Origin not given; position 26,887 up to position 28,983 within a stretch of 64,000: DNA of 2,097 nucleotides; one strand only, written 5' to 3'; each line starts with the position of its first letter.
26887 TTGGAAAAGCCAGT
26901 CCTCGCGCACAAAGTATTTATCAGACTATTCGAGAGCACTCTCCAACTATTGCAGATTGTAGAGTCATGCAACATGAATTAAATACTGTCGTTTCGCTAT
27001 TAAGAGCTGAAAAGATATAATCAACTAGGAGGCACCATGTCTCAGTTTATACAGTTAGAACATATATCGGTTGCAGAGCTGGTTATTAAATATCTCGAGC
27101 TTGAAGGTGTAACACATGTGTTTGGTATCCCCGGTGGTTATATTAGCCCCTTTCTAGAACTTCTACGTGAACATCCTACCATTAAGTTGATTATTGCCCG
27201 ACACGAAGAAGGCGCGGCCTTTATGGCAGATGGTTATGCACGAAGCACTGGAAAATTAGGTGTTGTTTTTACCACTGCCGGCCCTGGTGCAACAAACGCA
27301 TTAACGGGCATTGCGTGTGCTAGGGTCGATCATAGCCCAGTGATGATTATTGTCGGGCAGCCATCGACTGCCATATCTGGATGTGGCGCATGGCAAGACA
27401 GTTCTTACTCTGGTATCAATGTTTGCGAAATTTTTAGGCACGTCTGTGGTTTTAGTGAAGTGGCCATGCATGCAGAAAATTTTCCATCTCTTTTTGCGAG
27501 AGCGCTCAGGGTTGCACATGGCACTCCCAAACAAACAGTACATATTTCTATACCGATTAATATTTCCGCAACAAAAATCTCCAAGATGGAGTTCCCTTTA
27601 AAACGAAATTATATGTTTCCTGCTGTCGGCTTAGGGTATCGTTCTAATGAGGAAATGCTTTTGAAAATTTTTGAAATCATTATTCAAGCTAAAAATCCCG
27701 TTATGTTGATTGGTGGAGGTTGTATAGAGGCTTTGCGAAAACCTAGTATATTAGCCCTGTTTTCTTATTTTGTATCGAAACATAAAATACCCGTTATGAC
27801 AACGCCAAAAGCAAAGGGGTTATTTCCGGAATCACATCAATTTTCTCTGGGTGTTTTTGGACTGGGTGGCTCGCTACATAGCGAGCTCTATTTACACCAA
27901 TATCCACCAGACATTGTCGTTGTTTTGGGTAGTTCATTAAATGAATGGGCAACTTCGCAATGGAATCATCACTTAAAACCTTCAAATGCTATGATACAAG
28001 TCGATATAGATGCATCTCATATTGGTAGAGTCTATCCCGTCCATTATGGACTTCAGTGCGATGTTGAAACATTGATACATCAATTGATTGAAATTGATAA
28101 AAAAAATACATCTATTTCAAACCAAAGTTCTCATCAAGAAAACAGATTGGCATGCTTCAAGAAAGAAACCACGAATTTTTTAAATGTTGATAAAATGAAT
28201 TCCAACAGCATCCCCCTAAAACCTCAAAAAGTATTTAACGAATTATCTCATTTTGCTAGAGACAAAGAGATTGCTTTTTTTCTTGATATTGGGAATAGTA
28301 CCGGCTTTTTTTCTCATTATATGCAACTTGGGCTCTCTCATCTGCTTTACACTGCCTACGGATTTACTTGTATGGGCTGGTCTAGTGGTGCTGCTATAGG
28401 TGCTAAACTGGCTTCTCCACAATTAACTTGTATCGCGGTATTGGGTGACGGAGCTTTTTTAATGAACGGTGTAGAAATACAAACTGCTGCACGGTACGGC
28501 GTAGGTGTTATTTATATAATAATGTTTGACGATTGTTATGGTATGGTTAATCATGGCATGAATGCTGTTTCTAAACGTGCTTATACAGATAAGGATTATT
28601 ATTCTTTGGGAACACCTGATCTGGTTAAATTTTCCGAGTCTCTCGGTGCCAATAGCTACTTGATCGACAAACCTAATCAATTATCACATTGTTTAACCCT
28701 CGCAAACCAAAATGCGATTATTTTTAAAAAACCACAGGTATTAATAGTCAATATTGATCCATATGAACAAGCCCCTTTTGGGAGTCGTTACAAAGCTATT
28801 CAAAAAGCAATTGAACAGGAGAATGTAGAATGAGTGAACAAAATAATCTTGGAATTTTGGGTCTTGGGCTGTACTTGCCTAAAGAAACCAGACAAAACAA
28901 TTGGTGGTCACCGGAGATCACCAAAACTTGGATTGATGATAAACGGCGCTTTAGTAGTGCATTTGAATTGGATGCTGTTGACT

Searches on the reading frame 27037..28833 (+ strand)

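Call 45: search_protein_families(library=pfam, proteins=[window:27037-28833:+], max_evalue=0.0001)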
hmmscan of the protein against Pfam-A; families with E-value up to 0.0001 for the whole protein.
window:27037-28833:+ (598 aa): 3 families
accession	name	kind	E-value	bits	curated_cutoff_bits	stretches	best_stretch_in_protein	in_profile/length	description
PF02776.23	TPP_enzyme_N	-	2e-39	134.5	26.8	1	11-120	2-111/119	Thiamine pyrophosphate enzyme, N-terminal TPP binding domain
PF00205.28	TPP_enzyme_M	-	4.5e-28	98.1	30.4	1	210-350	3-137/137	Thiamine pyrophosphate enzyme, central domain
PF02775.26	TPP_enzyme_C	-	4.7e-28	98.3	21.9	1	417-556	1-140/151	Thiamine pyrophosphate enzyme, C-terminal TPP binding domain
